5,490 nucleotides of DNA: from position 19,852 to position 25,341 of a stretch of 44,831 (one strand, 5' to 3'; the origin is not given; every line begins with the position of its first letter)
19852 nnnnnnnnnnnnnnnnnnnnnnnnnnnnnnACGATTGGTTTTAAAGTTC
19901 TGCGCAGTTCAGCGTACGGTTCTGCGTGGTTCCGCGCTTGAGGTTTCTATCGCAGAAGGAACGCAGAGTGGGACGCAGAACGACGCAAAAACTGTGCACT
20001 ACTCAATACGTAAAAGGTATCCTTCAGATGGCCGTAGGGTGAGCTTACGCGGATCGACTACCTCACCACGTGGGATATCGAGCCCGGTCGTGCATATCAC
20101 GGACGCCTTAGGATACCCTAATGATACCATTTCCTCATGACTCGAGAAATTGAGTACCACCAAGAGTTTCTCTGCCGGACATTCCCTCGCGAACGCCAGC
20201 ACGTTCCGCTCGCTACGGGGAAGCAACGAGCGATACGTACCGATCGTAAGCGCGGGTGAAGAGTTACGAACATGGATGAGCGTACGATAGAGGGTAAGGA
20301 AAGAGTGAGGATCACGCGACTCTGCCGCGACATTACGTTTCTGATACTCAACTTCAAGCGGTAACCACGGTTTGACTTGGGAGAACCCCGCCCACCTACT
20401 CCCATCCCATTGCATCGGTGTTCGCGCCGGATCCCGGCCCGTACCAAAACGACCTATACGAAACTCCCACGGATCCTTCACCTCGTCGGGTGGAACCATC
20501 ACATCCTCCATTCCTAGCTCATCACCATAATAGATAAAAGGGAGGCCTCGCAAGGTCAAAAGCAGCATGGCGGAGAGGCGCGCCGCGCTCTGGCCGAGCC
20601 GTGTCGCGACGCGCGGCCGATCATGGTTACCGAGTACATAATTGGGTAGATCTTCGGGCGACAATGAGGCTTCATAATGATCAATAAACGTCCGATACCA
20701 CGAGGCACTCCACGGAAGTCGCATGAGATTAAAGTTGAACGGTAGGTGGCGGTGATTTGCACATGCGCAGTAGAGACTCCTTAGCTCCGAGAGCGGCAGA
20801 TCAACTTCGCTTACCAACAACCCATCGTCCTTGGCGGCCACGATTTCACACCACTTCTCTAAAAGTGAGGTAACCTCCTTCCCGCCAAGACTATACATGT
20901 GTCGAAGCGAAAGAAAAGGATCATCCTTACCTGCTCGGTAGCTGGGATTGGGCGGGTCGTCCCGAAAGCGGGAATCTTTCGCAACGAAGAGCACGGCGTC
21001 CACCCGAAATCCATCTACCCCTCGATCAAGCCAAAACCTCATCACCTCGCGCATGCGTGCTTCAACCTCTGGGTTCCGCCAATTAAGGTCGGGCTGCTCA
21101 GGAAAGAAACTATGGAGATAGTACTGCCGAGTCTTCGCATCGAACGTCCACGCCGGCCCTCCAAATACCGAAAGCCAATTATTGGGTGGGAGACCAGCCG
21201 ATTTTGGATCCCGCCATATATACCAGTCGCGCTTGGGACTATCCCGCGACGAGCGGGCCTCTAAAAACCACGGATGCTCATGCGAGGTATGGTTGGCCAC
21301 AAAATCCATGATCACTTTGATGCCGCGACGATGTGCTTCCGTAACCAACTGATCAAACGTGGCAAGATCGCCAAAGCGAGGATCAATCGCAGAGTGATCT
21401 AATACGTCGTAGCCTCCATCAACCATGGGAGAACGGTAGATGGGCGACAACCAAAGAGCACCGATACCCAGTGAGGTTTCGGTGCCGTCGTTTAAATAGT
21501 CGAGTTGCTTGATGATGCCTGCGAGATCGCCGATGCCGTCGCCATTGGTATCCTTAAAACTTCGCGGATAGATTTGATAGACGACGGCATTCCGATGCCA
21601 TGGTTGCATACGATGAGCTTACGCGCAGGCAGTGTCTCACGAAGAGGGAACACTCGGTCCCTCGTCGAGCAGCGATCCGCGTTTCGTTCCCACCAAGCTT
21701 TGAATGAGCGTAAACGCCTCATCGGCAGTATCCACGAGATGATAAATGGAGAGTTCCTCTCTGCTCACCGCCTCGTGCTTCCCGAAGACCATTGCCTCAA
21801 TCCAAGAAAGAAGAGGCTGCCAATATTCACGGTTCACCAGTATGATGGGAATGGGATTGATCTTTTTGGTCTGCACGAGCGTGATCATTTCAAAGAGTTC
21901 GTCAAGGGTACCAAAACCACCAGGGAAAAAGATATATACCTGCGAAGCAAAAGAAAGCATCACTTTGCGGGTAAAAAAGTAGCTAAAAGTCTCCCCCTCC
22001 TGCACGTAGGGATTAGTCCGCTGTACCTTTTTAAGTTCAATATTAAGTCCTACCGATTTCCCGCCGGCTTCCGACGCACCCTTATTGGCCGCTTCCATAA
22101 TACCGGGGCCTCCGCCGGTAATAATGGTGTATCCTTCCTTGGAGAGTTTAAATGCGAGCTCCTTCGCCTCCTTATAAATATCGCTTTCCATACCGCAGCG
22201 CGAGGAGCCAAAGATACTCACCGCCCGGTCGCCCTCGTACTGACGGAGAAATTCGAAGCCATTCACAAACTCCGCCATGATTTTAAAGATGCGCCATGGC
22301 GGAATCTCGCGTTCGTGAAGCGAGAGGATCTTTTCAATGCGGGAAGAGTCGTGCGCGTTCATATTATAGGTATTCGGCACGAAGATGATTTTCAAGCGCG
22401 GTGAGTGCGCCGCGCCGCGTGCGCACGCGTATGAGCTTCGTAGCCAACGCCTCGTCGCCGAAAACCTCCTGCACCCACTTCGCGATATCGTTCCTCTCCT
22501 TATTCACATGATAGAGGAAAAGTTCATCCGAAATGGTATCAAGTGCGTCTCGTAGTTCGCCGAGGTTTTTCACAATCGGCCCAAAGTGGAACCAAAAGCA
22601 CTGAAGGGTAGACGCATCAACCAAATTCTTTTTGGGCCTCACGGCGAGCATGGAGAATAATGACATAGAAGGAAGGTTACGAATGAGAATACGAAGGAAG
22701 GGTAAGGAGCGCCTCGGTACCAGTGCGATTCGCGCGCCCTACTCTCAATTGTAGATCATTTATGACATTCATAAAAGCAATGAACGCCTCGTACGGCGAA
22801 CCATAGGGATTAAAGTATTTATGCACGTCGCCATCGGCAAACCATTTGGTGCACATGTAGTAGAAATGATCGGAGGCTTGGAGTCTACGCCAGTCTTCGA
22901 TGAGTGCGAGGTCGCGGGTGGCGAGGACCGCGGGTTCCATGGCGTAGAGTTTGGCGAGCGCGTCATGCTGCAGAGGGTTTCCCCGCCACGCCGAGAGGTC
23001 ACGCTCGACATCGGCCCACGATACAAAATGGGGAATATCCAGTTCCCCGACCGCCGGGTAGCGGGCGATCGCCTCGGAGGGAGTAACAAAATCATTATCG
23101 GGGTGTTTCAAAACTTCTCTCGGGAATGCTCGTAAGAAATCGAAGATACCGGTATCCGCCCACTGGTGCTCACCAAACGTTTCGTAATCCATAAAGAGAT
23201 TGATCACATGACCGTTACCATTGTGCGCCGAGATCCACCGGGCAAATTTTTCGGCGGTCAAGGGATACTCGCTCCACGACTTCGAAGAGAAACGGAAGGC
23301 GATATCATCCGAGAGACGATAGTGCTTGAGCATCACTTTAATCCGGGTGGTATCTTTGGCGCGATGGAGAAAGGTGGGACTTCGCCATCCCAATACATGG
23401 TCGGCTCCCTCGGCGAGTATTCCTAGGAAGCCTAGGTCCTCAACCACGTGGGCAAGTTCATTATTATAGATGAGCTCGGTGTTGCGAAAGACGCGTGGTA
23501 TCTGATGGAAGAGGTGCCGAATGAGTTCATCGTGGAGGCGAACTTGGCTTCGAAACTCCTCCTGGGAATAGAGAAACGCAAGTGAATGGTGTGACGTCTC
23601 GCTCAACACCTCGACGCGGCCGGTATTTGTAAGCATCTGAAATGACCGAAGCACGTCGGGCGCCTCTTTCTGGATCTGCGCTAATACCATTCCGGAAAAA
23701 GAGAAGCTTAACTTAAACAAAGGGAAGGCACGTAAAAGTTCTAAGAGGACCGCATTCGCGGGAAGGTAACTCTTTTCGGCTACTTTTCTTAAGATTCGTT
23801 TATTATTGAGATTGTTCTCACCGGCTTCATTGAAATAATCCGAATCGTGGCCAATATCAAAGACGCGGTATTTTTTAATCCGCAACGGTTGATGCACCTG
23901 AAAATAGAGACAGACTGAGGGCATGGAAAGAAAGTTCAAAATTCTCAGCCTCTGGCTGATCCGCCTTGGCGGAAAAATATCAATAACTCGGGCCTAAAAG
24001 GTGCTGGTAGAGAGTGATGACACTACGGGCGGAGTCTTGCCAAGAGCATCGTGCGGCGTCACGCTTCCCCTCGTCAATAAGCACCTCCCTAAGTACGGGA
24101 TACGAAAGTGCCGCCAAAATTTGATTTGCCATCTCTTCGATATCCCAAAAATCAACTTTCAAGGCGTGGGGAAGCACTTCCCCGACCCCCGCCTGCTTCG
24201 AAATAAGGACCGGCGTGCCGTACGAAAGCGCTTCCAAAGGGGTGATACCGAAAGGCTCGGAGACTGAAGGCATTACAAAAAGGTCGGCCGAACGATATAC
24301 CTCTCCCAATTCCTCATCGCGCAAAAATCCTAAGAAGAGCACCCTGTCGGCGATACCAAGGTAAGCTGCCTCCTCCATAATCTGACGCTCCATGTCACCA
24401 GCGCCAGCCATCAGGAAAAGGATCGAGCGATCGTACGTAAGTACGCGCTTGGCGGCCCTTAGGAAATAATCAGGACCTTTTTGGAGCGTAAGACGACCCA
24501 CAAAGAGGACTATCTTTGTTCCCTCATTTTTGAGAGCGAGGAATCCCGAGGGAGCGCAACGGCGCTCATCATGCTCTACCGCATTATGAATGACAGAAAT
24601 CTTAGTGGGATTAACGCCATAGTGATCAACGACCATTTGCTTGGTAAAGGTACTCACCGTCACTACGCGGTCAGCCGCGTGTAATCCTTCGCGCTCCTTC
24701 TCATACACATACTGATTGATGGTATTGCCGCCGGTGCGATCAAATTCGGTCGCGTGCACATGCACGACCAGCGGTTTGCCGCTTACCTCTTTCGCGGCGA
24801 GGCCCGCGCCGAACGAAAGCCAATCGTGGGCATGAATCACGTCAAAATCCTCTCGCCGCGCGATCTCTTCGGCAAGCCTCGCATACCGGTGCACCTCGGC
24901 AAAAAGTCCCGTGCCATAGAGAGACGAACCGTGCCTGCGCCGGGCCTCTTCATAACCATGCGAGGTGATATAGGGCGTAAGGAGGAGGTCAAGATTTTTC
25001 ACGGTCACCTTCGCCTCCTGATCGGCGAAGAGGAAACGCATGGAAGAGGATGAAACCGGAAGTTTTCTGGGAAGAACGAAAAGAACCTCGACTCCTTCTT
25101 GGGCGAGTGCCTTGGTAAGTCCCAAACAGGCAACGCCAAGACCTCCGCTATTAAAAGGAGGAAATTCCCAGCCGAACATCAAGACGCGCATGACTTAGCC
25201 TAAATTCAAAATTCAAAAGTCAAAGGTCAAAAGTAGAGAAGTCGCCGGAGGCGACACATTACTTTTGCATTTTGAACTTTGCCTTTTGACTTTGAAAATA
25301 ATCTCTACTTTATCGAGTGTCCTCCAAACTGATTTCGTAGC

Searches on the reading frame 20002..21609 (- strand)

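Call 27: search_protein_families(library=pfam, proteins=[window:20002-21609:-], max_evalue=0.00001)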
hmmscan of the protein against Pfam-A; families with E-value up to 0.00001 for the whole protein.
window:20002-21609:- (536 aa): 2 families
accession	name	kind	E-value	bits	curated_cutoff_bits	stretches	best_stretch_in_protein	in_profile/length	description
PF00128.31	Alpha-amylase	-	9.9e-130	434.2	22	1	12-456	1-445/446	Alpha amylase, catalytic domain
PF16657.11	Malt_amylase_C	-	1.9e-06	28.3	27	1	457-497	1-40/75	Maltogenic Amylase, C-terminal domain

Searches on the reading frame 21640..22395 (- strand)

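Call 27: search_protein_families(library=pfam, proteins=[window:21640-22395:-], max_evalue=0.00001)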
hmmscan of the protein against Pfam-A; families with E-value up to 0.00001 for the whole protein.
window:21640-22395:- (252 aa): 2 families
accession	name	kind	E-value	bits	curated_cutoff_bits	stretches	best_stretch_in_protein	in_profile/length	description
PF03641.19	Lysine_decarbox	-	4.6e-32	111.4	27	1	100-229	1-129/131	Possible lysine decarboxylase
PF18306.6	LDcluster4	-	3e-16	59.8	26.3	1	58-168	3-111/151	SLOG cluster4 family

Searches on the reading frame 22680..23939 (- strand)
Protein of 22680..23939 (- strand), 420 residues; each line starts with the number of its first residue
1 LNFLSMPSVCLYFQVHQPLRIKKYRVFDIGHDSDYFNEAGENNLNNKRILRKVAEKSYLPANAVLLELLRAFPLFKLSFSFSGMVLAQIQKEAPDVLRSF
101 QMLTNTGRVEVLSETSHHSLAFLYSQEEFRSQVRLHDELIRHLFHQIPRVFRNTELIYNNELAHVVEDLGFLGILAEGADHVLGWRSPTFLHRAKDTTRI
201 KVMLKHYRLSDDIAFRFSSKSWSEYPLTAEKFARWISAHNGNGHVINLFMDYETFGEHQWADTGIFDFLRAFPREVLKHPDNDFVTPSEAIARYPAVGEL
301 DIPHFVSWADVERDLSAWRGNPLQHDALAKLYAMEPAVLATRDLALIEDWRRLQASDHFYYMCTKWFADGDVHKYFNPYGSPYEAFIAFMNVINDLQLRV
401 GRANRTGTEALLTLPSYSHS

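Call 27: search_protein_families(library=pfam, proteins=[window:22680-23939:-], max_evalue=0.00001)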
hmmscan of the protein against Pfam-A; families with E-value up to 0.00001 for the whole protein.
window:22680-23939:- (420 aa): 1 family
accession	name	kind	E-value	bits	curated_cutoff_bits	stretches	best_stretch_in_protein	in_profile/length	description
PF03065.20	Glyco_hydro_57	-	3.3e-70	237.1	21.2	1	11-303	2-291/291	Glycosyl hydrolase family 57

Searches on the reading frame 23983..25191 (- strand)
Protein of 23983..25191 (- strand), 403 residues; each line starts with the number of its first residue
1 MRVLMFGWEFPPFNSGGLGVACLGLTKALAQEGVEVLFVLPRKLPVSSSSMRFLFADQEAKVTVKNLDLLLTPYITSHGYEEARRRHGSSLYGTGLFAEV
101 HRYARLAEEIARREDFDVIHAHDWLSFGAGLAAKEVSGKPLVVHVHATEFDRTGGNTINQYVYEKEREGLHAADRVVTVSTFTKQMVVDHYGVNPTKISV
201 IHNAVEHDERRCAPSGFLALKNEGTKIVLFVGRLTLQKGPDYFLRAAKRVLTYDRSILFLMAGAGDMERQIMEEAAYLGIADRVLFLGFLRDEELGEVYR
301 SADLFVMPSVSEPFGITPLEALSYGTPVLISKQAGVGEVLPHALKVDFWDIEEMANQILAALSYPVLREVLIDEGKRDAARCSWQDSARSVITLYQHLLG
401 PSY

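Call 27: search_protein_families(library=pfam, proteins=[window:23983-25191:-], max_evalue=0.00001)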
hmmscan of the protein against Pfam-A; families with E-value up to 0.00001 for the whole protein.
window:23983-25191:- (403 aa): 6 families
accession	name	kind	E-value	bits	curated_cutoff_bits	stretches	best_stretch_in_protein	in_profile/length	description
PF00534.26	Glycos_transf_1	-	7.6e-35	120.4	26.4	1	221-377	11-171/172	Glycosyl transferases group 1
PF13692.12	Glyco_trans_1_4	-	2.2e-29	103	27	1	226-362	2-140/142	Glycosyl transferases group 1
PF13439.12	Glyco_transf_4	-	1.5e-27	97.1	28.5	1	16-208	2-169/170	Glycosyltransferase Family 4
PF13579.12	Glyco_trans_4_4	-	5.1e-21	76.1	29.7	1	16-203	1-157/158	Glycosyl transferase 4-like domain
PF20706.3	GT4-conflict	-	1.6e-20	73.9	26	1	142-347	112-327/385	Family 4 Glycosyltransferase in conflict systems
PF08323.17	Glyco_transf_5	-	9e-19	68.6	22.7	1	2-191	1-228/239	Starch synthase catalytic domain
